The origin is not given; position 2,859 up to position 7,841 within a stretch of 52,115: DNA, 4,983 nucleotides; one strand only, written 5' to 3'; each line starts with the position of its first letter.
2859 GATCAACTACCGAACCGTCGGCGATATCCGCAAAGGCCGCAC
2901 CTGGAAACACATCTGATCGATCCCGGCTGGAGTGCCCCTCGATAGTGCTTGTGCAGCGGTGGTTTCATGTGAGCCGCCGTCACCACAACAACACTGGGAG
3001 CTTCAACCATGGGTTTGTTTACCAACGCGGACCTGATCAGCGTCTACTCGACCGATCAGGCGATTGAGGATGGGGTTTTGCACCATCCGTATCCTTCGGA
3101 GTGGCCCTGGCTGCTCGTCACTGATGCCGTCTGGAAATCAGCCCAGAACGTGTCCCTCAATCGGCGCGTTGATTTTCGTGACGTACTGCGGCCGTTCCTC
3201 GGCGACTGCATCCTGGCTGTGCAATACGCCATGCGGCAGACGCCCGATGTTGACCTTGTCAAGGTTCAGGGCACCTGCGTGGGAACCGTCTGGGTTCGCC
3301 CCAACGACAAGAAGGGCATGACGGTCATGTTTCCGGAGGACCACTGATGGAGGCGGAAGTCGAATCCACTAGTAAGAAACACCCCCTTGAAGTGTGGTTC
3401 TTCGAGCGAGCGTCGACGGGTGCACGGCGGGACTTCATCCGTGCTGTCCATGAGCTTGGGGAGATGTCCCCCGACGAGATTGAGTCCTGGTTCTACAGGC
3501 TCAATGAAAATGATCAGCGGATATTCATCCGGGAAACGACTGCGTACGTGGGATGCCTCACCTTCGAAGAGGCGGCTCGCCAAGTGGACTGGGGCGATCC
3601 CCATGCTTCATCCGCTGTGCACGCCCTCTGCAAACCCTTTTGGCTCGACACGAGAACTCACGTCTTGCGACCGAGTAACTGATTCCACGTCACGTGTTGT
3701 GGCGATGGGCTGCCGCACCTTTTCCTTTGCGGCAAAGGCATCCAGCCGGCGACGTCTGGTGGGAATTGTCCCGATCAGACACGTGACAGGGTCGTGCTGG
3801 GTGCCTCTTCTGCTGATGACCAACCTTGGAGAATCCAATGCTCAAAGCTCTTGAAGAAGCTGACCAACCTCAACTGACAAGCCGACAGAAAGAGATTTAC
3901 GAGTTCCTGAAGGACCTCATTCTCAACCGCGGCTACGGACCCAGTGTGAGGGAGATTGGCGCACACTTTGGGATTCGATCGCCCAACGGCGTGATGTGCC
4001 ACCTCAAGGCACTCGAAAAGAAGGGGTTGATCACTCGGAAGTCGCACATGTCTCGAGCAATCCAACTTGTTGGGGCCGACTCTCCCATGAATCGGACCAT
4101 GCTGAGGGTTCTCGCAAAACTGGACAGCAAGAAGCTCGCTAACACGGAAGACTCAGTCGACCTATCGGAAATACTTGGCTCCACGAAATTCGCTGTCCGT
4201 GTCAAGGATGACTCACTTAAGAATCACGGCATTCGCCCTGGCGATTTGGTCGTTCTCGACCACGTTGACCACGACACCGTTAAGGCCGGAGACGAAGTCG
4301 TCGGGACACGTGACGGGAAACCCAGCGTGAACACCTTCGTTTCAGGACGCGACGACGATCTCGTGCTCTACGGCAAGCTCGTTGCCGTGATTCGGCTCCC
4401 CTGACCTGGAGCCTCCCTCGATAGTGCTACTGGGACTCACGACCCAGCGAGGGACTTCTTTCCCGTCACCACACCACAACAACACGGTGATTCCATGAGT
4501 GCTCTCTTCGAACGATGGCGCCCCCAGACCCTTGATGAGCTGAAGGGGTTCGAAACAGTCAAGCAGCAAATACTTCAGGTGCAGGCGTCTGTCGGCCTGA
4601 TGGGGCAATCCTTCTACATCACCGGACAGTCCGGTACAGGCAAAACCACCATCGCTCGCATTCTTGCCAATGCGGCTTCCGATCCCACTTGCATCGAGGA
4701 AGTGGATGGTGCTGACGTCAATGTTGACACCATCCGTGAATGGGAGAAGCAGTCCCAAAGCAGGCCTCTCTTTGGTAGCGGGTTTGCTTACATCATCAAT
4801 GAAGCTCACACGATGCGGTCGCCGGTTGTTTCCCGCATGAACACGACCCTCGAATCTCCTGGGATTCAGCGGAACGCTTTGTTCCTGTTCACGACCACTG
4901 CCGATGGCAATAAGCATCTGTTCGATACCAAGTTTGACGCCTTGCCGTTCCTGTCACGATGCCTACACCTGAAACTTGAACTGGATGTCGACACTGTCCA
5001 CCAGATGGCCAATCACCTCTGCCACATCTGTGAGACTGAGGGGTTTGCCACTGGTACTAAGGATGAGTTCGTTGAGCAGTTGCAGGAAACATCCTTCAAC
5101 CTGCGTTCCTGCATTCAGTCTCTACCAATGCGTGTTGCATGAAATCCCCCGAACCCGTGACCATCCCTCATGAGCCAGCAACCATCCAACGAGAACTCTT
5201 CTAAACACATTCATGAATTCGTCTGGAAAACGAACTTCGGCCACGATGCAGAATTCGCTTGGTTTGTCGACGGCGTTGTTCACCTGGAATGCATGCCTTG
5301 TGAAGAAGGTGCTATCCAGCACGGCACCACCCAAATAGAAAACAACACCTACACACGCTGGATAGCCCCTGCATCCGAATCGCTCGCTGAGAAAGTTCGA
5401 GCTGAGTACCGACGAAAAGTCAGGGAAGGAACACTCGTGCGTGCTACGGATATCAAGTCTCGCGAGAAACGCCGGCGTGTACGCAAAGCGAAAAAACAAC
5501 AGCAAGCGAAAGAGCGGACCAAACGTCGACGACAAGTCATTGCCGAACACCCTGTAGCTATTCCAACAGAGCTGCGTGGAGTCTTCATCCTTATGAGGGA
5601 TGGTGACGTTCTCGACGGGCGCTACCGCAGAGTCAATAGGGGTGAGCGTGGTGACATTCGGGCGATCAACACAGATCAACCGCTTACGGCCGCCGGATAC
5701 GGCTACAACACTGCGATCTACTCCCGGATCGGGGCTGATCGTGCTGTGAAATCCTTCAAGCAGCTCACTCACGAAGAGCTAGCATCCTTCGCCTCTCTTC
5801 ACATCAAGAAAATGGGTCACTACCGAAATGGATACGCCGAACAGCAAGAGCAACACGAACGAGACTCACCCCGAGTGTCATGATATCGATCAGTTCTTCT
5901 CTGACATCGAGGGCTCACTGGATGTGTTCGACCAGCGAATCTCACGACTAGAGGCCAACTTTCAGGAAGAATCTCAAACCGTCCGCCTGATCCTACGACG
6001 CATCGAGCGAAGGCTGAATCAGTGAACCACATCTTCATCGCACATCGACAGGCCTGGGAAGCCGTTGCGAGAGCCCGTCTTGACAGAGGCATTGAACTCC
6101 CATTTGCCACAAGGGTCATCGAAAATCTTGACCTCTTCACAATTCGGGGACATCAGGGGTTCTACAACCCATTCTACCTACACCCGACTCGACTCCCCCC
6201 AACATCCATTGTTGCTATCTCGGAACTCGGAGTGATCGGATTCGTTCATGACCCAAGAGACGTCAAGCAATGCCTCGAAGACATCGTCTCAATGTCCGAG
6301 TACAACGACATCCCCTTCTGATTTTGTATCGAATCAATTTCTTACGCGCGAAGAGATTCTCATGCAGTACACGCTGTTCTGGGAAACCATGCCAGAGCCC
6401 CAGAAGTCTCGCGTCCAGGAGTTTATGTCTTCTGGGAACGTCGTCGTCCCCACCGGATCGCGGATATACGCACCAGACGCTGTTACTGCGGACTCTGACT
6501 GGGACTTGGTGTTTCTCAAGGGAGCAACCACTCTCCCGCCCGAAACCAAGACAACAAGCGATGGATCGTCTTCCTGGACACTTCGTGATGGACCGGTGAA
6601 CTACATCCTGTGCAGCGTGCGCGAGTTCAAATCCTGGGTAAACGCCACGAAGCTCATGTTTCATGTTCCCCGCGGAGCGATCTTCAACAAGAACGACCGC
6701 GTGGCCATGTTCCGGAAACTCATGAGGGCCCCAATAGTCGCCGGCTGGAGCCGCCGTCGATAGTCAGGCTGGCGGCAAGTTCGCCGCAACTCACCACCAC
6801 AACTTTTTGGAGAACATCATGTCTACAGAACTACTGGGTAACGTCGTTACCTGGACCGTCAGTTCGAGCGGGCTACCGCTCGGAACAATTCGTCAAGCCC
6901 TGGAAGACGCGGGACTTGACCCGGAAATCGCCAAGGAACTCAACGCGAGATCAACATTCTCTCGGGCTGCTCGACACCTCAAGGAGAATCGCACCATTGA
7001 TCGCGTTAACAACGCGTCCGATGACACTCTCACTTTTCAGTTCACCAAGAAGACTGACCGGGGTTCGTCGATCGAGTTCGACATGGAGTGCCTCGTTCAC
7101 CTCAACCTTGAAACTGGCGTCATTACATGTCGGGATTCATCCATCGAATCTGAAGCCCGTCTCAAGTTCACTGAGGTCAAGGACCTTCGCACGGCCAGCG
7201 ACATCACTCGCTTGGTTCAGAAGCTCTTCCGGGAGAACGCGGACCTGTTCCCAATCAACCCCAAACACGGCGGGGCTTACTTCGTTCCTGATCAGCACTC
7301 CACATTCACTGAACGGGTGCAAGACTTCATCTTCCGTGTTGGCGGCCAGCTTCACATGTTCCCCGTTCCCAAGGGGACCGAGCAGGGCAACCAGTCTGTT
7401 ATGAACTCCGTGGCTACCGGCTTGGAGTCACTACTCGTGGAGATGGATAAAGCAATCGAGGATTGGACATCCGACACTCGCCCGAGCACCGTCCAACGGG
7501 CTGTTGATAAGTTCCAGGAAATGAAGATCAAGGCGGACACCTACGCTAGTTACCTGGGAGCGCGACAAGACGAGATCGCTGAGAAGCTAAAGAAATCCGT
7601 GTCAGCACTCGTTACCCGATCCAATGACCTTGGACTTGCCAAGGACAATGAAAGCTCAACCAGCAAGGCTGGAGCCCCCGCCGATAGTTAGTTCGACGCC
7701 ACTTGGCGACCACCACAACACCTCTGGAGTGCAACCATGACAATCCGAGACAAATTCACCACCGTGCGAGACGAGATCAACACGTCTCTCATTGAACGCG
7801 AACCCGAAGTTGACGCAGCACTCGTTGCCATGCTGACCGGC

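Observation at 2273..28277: Nine copies of the bipartite motif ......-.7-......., each oriented with its downstream gene: a candidate phage-specific promoter with -24/-12-like geometry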

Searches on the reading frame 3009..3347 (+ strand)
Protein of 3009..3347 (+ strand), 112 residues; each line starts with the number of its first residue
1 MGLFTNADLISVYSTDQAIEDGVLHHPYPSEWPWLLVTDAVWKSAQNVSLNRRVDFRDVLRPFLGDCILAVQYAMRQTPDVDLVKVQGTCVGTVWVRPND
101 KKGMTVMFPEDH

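Call 9: search_protein_families(library=pfam, proteins=[window:3009-3347:+], max_evalue=0.01)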
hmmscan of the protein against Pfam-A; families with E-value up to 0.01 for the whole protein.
window:3009-3347:+ (112 aa): 1 family
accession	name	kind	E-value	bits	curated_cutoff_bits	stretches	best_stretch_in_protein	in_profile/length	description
PF20213.3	DUF6573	-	0.007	16.9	27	0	3-24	4-25/138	Family of unknown function (DUF6573)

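Call 11: search_protein_families(library=phrogs, proteins=[window:3009-3347:+], max_evalue=0.001)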
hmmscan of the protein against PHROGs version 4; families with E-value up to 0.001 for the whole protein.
window:3009-3347:+ (112 aa): 0 families

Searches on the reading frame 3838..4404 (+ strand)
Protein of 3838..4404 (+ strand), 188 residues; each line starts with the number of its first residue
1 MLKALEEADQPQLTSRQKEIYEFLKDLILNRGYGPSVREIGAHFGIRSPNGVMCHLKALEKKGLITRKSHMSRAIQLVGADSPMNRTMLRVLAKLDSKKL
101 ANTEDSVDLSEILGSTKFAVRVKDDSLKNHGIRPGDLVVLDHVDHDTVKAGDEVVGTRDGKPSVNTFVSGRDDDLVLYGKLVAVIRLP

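Call 9: search_protein_families(library=pfam, proteins=[window:3838-4404:+], max_evalue=0.01)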
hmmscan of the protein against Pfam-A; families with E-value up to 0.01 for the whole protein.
window:3838-4404:+ (188 aa): 4 families
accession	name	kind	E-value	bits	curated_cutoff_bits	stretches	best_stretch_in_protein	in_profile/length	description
PF01726.22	LexA_DNA_bind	-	1.5e-22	79.6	23.7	1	12-74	3-65/65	LexA DNA binding domain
PF00717.28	Peptidase_S24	-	5.2e-06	26.6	23.3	1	101-173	16-87/116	Peptidase S24-like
PF12802.13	MarR_2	-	0.0081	16.7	27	0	29-69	15-54/61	MarR family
PF01047.28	MarR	-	0.0092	16.3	24.6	0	35-70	18-52/59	MarR family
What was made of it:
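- The phage encodes a LexA/S24-type repressor at 3838-4404 (call 9).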

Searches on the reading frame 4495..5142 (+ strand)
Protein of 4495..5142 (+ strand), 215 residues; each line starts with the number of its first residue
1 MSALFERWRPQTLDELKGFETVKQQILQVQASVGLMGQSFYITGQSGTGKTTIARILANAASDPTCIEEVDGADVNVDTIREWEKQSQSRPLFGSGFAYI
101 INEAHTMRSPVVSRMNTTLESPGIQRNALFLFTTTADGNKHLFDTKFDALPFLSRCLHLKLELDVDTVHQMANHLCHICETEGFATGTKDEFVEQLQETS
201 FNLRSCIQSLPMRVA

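Call 9: search_protein_families(library=pfam, proteins=[window:4495-5142:+], max_evalue=0.01)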
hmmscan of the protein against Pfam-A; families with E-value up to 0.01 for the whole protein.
window:4495-5142:+ (215 aa): 12 families
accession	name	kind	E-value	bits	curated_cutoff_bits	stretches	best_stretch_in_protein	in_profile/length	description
PF13177.12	DNA_pol3_delta2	-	2.8e-06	27.9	27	1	57-137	64-141/161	DNA polymerase III, delta subunit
PF20720.3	nSTAND3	-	4e-05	23.8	27.2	1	42-87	22-61/155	Novel STAND NTPase 3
PF13401.12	AAA_22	-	6.2e-05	23.8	27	1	39-70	7-39/130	AAA domain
PF00004.35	AAA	-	0.00025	21.9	21.2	1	41-85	2-44/131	ATPase family associated with various cellular activities (AAA)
PF13191.12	AAA_16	-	0.00032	21.7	32.6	1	37-64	24-51/167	AAA ATPase domain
PF00005.33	ABC_tran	-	0.00037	21.5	25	1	37-87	11-61/137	ABC transporter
PF13521.12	AAA_28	-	0.00042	21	27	1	40-70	2-31/164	AAA domain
PF13238.12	AAA_18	-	0.0021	19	29.4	1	42-89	3-37/128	AAA domain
PF13604.12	AAA_30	-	0.0036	17.5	27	0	36-62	17-43/191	AAA domain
PF05496.18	RuvB_N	-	0.0059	16.8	27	0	9-60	2-56/159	Holliday junction DNA helicase RuvB P-loop domain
PF14532.12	Sigma54_activ_2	-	0.008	16.9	25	0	40-82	24-67/138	Sigma-54 interaction domain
PF07728.20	AAA_5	-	0.0099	16.3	22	0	42-66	4-29/139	AAA domain (dynein-related subfamily)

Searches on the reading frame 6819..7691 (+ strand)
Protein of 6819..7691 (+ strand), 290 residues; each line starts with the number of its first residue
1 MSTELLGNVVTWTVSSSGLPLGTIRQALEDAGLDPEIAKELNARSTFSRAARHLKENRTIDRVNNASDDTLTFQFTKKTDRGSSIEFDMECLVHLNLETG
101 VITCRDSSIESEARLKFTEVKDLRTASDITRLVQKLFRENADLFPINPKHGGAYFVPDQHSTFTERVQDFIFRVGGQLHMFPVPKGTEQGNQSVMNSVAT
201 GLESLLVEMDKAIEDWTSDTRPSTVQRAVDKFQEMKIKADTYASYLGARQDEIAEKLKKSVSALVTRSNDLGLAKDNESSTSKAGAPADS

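Call 9: search_protein_families(library=pfam, proteins=[window:6819-7691:+], max_evalue=0.01)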
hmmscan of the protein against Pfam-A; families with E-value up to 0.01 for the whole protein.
window:6819-7691:+ (290 aa): 1 family
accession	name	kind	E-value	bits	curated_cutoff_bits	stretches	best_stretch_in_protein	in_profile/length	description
PF20529.3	DUF6744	-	1.8e-09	37.4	27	1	112-256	149-297/314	Family of unknown function (DUF6744)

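Call 11: search_protein_families(library=phrogs, proteins=[window:6819-7691:+], max_evalue=0.001)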
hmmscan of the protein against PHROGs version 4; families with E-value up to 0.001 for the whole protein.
window:6819-7691:+ (290 aa): 0 families
